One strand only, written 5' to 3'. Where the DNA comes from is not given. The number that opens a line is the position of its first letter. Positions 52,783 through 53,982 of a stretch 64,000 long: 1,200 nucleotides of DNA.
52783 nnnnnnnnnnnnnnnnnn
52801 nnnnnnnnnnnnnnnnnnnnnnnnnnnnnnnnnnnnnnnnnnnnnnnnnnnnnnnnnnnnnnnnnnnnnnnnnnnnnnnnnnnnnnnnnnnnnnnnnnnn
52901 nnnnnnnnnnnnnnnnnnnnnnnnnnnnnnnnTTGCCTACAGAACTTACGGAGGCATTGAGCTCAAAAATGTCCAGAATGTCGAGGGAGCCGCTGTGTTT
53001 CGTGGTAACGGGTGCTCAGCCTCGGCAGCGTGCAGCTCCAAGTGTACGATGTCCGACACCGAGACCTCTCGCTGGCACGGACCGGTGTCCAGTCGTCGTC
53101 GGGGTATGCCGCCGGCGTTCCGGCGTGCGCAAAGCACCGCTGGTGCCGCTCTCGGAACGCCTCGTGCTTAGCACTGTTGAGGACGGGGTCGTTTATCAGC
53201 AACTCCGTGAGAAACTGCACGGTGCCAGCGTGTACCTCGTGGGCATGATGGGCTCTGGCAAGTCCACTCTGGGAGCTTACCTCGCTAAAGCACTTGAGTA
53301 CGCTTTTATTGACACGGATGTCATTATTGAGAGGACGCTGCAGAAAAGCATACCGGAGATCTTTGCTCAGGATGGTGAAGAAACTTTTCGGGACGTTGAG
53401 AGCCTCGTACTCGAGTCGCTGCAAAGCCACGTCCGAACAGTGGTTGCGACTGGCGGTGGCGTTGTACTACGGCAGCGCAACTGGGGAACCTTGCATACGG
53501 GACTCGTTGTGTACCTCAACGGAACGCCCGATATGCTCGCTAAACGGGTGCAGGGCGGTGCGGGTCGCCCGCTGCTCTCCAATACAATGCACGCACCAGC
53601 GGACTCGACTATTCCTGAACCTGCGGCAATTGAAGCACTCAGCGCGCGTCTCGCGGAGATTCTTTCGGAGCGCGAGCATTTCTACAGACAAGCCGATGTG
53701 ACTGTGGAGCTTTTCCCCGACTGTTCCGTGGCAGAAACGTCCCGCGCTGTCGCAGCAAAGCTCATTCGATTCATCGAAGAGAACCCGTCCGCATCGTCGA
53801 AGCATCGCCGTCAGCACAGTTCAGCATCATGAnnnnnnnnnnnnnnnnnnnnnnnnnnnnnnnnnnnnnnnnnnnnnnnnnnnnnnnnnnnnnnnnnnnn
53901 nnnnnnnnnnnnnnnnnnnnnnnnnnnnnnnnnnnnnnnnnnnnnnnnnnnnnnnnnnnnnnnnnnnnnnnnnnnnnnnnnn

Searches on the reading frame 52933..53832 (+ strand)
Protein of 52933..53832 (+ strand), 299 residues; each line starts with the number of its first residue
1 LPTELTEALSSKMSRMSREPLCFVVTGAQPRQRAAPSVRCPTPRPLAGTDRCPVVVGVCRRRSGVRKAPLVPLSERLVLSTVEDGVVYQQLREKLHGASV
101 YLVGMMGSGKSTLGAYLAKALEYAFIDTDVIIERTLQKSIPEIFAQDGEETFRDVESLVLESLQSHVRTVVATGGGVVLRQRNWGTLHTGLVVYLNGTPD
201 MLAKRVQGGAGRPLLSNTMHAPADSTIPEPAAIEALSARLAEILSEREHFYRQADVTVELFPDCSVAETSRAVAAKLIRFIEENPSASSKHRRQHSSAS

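Call 45: search_protein_families(library=pfam, proteins=[window:52933-53832:+], max_evalue=0.0001)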
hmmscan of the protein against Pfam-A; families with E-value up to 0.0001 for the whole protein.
window:52933-53832:+ (299 aa): 4 families
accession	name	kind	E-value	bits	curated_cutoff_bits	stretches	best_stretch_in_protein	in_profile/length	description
PF01202.28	SKI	-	2e-39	135.7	22.1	1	106-259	1-140/159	Shikimate kinase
PF13238.12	AAA_18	-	5.4e-08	33.8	29.4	1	101-207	2-109/128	AAA domain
PF13671.12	AAA_33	-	3e-07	31.3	27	1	100-184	2-80/143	AAA domain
PF13189.12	Cytidylate_kin2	-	5e-05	24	28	0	105-154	7-54/176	Cytidylate kinase-like family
